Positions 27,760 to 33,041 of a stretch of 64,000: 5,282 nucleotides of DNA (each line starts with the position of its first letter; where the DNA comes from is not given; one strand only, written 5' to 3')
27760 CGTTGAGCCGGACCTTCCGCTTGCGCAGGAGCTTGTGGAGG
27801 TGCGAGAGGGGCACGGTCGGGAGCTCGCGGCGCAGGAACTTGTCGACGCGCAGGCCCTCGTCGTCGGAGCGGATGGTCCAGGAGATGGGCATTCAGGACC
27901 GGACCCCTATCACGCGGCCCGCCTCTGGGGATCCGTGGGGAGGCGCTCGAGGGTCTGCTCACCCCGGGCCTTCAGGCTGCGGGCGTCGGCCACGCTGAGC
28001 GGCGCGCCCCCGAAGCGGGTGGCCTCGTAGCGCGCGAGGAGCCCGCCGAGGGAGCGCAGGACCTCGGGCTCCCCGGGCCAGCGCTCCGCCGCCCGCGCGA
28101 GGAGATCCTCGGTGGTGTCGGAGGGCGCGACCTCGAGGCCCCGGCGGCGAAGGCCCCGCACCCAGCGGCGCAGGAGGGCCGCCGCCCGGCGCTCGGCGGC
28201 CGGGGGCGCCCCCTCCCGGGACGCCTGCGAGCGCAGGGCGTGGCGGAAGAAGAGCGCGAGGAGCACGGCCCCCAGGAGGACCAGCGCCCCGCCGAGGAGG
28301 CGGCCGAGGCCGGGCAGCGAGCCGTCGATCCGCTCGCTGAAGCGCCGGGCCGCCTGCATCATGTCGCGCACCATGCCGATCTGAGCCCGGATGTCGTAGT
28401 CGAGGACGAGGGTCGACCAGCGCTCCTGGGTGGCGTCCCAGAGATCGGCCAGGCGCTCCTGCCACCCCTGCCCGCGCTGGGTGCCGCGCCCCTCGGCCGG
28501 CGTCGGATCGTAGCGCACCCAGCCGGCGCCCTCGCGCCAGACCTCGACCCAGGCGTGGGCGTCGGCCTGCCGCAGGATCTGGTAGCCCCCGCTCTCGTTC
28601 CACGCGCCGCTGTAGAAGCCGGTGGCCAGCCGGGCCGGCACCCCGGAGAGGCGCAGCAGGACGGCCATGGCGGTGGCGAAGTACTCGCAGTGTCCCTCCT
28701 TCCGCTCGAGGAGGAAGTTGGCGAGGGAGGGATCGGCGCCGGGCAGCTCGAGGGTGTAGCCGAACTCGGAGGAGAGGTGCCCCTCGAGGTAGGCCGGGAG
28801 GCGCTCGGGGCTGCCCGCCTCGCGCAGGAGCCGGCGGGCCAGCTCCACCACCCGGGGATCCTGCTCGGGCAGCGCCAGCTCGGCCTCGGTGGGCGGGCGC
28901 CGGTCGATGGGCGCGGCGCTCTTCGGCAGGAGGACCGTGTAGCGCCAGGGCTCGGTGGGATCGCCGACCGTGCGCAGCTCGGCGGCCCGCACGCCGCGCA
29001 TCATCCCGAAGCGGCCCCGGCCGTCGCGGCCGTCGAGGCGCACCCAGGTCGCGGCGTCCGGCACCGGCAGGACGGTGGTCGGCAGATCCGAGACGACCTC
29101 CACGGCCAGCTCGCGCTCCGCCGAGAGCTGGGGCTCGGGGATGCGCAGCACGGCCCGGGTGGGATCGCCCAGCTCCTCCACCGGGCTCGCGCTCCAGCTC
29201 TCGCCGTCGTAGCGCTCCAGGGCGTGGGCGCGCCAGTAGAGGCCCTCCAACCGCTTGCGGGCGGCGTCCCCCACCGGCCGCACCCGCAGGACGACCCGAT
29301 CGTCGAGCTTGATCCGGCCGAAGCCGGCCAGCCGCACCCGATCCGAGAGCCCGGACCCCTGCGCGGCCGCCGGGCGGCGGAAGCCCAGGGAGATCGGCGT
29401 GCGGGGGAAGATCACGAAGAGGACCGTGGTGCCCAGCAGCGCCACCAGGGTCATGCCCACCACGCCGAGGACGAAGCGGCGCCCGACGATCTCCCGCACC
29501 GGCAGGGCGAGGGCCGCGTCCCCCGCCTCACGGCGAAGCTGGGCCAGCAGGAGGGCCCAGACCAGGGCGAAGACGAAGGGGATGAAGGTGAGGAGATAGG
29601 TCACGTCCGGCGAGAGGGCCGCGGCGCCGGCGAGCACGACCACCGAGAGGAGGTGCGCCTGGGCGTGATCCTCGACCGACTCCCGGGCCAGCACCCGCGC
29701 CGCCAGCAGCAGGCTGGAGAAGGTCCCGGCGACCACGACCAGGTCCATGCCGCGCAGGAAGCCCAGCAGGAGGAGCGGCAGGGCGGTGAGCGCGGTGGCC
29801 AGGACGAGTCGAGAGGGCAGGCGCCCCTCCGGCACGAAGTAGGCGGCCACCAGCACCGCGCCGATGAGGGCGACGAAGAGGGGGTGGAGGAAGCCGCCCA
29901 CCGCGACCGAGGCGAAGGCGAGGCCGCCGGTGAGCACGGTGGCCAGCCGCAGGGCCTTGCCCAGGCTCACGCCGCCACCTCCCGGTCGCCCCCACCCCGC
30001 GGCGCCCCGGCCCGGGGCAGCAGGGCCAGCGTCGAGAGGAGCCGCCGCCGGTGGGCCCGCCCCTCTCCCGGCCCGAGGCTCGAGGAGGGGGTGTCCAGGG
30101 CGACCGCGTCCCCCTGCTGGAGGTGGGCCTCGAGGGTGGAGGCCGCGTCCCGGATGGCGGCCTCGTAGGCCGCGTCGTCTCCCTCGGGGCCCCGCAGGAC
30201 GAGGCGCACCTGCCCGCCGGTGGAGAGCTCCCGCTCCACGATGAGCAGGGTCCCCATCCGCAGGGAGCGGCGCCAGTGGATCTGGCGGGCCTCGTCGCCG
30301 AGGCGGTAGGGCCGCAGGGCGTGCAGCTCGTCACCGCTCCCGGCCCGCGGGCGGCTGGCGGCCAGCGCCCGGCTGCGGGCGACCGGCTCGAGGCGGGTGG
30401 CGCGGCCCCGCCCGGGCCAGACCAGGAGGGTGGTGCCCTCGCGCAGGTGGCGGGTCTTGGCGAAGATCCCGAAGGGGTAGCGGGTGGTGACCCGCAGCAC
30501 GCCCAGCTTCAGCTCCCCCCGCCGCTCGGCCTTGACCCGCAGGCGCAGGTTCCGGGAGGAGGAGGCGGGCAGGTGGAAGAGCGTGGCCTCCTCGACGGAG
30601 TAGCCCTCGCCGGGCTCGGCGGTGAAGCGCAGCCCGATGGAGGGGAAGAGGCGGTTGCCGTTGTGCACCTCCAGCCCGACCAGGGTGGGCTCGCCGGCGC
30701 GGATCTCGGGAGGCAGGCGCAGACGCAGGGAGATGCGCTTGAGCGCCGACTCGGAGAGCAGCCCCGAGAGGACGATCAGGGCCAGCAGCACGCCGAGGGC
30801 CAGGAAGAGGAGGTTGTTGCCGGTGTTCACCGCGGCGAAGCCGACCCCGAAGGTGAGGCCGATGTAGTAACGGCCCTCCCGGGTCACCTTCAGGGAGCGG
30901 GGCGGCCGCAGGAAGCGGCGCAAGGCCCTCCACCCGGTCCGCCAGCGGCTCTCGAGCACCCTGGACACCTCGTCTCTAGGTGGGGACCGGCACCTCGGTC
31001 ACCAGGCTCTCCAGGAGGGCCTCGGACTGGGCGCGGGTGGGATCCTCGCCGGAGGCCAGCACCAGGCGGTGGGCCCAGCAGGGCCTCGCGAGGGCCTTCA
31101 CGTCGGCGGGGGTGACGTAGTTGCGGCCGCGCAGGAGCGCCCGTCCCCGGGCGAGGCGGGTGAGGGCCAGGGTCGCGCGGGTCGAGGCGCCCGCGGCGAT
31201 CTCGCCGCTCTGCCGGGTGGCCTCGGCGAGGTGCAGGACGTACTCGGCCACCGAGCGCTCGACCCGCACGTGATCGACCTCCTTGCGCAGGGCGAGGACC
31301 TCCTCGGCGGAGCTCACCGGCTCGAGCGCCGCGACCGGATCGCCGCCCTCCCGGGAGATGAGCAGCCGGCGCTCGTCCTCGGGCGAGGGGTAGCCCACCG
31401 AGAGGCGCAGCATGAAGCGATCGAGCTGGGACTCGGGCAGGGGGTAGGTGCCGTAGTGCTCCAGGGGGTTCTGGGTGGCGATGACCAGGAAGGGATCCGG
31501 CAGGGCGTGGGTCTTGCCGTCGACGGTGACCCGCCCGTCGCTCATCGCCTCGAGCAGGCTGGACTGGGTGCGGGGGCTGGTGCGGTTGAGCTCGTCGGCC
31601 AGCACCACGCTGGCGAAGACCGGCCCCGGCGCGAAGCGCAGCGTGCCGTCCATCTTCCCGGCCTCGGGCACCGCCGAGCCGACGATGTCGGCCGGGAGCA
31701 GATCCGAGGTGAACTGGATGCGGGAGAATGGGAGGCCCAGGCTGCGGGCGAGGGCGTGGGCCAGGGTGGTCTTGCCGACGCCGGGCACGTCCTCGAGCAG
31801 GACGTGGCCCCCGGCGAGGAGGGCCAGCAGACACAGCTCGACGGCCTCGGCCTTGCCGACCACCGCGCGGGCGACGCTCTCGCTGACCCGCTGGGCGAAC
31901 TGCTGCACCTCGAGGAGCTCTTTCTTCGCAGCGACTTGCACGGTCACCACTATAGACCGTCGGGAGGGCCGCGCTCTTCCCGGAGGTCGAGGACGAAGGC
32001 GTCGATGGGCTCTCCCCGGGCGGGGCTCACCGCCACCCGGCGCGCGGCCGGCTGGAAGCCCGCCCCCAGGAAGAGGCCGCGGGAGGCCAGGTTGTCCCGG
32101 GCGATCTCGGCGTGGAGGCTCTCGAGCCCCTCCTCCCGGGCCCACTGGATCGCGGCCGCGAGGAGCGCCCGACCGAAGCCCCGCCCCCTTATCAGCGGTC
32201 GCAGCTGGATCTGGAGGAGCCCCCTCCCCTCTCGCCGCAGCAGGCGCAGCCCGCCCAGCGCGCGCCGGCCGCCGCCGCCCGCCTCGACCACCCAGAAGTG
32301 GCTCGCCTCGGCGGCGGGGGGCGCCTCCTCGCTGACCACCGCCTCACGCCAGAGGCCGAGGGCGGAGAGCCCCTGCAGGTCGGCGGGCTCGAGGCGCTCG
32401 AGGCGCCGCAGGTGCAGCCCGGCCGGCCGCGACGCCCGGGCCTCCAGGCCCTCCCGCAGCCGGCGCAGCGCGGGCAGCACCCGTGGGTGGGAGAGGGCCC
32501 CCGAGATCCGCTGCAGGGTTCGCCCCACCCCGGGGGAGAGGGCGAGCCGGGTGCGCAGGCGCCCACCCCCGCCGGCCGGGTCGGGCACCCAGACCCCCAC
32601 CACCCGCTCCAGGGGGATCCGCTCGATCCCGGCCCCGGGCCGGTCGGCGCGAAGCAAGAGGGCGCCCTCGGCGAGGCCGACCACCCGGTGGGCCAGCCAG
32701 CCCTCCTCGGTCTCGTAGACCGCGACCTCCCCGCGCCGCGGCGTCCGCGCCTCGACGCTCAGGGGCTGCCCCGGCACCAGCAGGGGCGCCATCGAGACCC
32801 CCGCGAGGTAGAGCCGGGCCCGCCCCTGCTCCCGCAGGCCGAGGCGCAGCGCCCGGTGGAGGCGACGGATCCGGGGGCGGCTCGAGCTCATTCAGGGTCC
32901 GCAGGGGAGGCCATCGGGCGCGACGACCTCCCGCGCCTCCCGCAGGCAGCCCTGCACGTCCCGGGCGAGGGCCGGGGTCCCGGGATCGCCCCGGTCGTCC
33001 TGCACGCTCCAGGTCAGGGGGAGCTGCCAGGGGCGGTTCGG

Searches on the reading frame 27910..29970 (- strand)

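Call 5: search_protein_families(library=ncbifam, proteins=[window:27910-29970:-], max_evalue=0.01)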
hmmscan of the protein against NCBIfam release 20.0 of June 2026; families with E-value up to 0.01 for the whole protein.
window:27910-29970:- (686 aa): 0 families

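Call 6: search_protein_families(library=pfam, proteins=[window:27910-29970:-], max_evalue=0.01)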
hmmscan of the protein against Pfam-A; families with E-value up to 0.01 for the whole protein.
window:27910-29970:- (686 aa): 3 families
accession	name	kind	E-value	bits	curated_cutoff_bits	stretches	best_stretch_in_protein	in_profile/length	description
PF11992.13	TgpA_N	-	3.1e-28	99.2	30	1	12-318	3-304/333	TgpA N-terminal domain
PF01841.26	Transglut_core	-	6.6e-22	78.3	23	1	376-489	2-108/108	Transglutaminase-like superfamily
PF13559.11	DUF4129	-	9e-08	32.5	24.8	1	599-668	1-66/69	Domain of unknown function (DUF4129)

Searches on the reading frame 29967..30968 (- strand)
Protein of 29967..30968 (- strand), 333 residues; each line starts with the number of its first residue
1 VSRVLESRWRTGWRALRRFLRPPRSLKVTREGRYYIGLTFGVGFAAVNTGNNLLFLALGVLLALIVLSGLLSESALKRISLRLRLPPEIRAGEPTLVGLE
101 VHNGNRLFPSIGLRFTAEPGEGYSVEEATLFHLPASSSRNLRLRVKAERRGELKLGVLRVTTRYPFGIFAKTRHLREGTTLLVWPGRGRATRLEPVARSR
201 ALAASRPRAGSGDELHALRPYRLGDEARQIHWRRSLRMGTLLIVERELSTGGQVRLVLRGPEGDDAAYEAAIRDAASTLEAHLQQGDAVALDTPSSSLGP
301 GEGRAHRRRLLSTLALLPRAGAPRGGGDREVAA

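Call 5: search_protein_families(library=ncbifam, proteins=[window:29967-30968:-], max_evalue=0.01)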
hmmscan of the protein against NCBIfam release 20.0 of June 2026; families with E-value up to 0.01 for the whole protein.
window:29967-30968:- (333 aa): 0 families

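Call 6: search_protein_families(library=pfam, proteins=[window:29967-30968:-], max_evalue=0.01)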
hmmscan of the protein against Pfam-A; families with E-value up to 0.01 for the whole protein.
window:29967-30968:- (333 aa): 1 family
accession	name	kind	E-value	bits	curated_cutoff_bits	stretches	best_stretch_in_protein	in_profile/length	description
PF01882.25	DUF58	-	4.2e-05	23.3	23.4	1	218-325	2-115/216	Protein of unknown function DUF58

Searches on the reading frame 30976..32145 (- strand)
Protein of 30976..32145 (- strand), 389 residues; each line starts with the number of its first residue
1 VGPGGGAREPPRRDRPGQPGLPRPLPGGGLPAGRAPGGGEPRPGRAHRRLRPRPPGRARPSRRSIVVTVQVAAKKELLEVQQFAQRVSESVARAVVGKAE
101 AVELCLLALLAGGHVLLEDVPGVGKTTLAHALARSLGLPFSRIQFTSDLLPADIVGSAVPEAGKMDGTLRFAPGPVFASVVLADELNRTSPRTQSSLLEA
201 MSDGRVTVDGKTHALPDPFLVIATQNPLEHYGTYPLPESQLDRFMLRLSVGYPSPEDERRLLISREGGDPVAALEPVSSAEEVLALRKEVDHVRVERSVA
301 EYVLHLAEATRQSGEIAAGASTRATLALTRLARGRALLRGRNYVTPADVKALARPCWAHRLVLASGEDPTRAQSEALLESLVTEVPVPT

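Call 5: search_protein_families(library=ncbifam, proteins=[window:30976-32145:-], max_evalue=0.01)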
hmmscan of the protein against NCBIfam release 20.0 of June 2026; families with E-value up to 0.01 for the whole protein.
window:30976-32145:- (389 aa): 14 families
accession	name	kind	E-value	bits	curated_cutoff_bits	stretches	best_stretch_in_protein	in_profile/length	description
TIGR02031.1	BchD-ChlD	equivalog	1.9e-15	56.6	499.55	1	115-373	19-283/608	magnesium chelatase ATPase subunit D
NF010054.0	PRK13531.1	equivalog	1.2e-11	44.4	681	1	85-357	12-285/498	ATPase RavA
TIGR02442.1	Cob-chelat-sub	hypoth_equivalog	1.6e-10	40.1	779.45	1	179-369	129-318/641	putative cobaltochelatase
TIGR02640.1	gas_vesic_GvpN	equivalog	1.6e-07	31.1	266.8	0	112-158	21-67/262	gas vesicle protein GvpN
NF047784.1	MadB_ATPase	equivalog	3.1e-07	29.9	475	1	179-270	140-226/298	MadB family AAA-type ATPase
NF009943.0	PRK13406.1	equivalog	7.7e-06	24.7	571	1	180-370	96-265/585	magnesium chelatase subunit D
NF000868.0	PRK00080.1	equivalog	0.00041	19.4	282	1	113-142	52-81/330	Holliday junction branch migration DNA helicase RuvB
TIGR00764.1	lon_rel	equivalog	0.00049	18.8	516.6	0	90-136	15-61/608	ATP-dependent protease LonB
TIGR00635.1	ruvB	equivalog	0.00052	19.1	299.05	1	113-144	31-62/305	Holliday junction branch migration DNA helicase RuvB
TIGR02030.1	BchI-ChlI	equivalog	0.0011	18.2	466.95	1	183-362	137-315/337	magnesium chelatase ATPase subunit I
NF003228.0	PRK04195.1-4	equivalog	0.0027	16.6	456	1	115-172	40-95/502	replication factor C large subunit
NF003229.0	PRK04195.1-5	equivalog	0.0051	15.6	280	1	115-141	47-73/413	replication factor C large subunit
TIGR02639.1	ClpA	equivalog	0.0083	14.4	993.15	0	116-211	491-591/734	ATP-dependent Clp protease ATP-binding subunit ClpA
NF033606.1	heat_AAA_ClpK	exception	0.0094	13.8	1900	0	71-215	598-752/949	heat shock survival AAA family ATPase ClpK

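Call 6: search_protein_families(library=pfam, proteins=[window:30976-32145:-], max_evalue=0.01)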
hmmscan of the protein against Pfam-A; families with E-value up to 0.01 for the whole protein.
window:30976-32145:- (389 aa): 7 families
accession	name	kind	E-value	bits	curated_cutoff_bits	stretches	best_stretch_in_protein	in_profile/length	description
PF07726.17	AAA_3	-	1.6e-57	193.4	27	1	114-246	1-131/131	ATPase family associated with various cellular activities (AAA)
PF17863.7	AAA_lid_2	-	2.2e-19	69.4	22.7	1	308-376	1-69/74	AAA lid domain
PF07728.20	AAA_5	-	7.1e-14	52.4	22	1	114-244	1-139/139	AAA domain (dynein-related subfamily)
PF20030.5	bpMoxR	-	1.5e-07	31.2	27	1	86-257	5-173/205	MoxR domain in the MoxR-vWA-beta-propeller ternary systems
PF00004.35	AAA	-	2.5e-07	31.7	21.2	1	117-227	3-110/131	ATPase family associated with various cellular activities (AAA)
PF05496.18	RuvB_N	-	9.5e-05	22.7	27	1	113-207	34-114/159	Holliday junction DNA helicase RuvB P-loop domain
PF01078.27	Mg_chelatase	-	0.00067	19.6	20.3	0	94-134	4-44/207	Magnesium chelatase, subunit ChlI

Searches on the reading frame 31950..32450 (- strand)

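Call 13: search_protein_families(library=pfam, proteins=[window:31950-32450:-], max_evalue=10)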
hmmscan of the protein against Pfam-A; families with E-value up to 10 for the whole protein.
window:31950-32450:- (166 aa): 7 families
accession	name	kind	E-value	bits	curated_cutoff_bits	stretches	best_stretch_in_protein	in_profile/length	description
PF00583.31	Acetyltransf_1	-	1.9e-11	44.7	20.7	1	47-132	30-116/116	Acetyltransferase (GNAT) family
PF13302.13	Acetyltransf_3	-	3.3e-08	34.8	25.4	1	48-133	51-138/138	Acetyltransferase (GNAT) domain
PF13508.13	Acetyltransf_7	-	2.8e-07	31.2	27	1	49-133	2-83/84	Acetyltransferase (GNAT) domain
PF08445.16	FR47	-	2.5e-05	24.6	22.1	1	70-135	16-80/86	FR47-like protein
PF13420.13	Acetyltransf_4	-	0.00031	21.2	24.3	1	88-151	89-153/155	Acetyltransferase (GNAT) domain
PF14542.12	Acetyltransf_CG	-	0.0055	17.2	30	1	85-109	34-58/80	GCN5-related N-acetyl-transferase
PF13673.13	Acetyltransf_10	-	0.0068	16.8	23.6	1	47-135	28-110/128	Acetyltransferase (GNAT) domain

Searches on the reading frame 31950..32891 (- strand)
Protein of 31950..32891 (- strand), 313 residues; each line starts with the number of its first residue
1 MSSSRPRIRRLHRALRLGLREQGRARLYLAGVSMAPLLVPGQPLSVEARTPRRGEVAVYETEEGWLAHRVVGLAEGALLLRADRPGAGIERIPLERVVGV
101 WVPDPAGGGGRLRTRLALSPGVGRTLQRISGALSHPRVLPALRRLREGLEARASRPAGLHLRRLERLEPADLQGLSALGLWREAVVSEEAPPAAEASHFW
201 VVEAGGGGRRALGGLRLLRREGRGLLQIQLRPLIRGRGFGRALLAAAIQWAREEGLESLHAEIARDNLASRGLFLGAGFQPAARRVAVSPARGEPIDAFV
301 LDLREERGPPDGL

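Call 5: search_protein_families(library=ncbifam, proteins=[window:31950-32891:-], max_evalue=0.01)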
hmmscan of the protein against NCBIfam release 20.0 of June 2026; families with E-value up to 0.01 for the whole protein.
window:31950-32891:- (313 aa): 13 families
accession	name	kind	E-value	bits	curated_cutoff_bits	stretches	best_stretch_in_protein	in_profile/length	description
TIGR01575.1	rimI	equivalog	1.1e-05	25.6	86.4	1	224-290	57-123/132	ribosomal protein S18-alanine N-acetyltransferase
NF040503.1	resist_ArsN1a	equivalog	4.6e-05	23.2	170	1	227-280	81-134/159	arsinothricin resistance N-acetyltransferase ArsN1 family A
NF043067.1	AAC_6p_group_E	equivalog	6e-05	22.9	140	1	231-286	79-134/140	aminoglycoside 6'-N-acetyltransferase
NF033130.1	AAC_6p_A48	exception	0.00029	20.7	300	1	231-286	85-140/147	AacA48 family aminoglycoside 6'-N-acetyltransferase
NF007025.1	PRK09491.1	equivalog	0.00036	20.5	173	1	225-300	65-140/145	ribosomal protein S18-alanine N-acetyltransferase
NF000497.1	AAC_6p_Iak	exception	0.00047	20.2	325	1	230-286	87-143/153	aminoglycoside N-acetyltransferase AAC(6')-Iak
NF049894.1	CG3035_N_ac_Glu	equivalog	0.0023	17.2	280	1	224-281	234-291/300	N-acetylglutamate synthase, CG3035 family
TIGR02406.1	ectoine_EctA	equivalog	0.0043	17.1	120.6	1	227-275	71-119/157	diaminobutyrate acetyltransferase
NF000138.1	AAC_6p_Iz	exception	0.0047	17.1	320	0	230-285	87-142/153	aminoglycoside N-acetyltransferase AAC(6')-Iz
NF033075.0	AAC_6p_Steno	equivalog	0.0048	17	290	0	230-284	83-137/148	aminoglycoside 6'-N-acetyltransferase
NF008212.0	PRK10975.1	equivalog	0.0051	16.7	219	1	224-278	167-219/232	dTDP-4-amino-4,6-dideoxy-D-galactose acyltransferase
NF038102.1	AAC_6p_III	exception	0.0057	16.8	305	0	228-286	90-148/156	tobramycin N-acetyltransferase AAC(6')-III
NF002959.0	PRK03624.1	equivalog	0.0079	15.9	124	0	229-281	79-131/147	GNAT family acetyltransferase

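Call 6: search_protein_families(library=pfam, proteins=[window:31950-32891:-], max_evalue=0.01)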
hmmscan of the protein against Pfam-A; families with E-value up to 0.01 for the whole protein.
window:31950-32891:- (313 aa): 5 families
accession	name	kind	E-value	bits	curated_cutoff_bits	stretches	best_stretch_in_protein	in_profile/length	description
PF00583.31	Acetyltransf_1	-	6.5e-11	43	20.7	1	194-279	30-116/116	Acetyltransferase (GNAT) family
PF13302.13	Acetyltransf_3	-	1.1e-07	33.1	25.4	1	194-280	50-138/138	Acetyltransferase (GNAT) domain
PF13508.13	Acetyltransf_7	-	8.3e-07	29.7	27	1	196-280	2-83/84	Acetyltransferase (GNAT) domain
PF08445.16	FR47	-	5.7e-05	23.5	22.1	1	217-282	16-80/86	FR47-like protein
PF13420.13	Acetyltransf_4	-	0.0011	19.5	24.3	1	235-298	89-153/155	Acetyltransferase (GNAT) domain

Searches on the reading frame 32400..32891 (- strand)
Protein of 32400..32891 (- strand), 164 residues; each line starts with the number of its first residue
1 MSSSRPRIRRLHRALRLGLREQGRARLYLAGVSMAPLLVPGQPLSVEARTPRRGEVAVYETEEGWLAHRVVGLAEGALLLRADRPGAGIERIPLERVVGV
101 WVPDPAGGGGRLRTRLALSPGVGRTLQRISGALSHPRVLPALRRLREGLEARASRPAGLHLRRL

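Call 13: search_protein_families(library=pfam, proteins=[window:32400-32891:-], max_evalue=10)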
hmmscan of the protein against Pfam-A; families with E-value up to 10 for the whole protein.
window:32400-32891:- (164 aa): 0 families

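Call 43: search_protein_families(library=ncbifam, proteins=[window:32400-32891:-], max_evalue=10)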
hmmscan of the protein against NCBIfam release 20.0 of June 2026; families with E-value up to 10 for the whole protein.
window:32400-32891:- (164 aa): 1 family
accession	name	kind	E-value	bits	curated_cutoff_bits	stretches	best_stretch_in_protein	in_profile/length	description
TIGR02754.1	sod_Ni_protease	equivalog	0.16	12.5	63.25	1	30-88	4-70/90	nickel-type superoxide dismutase maturation protease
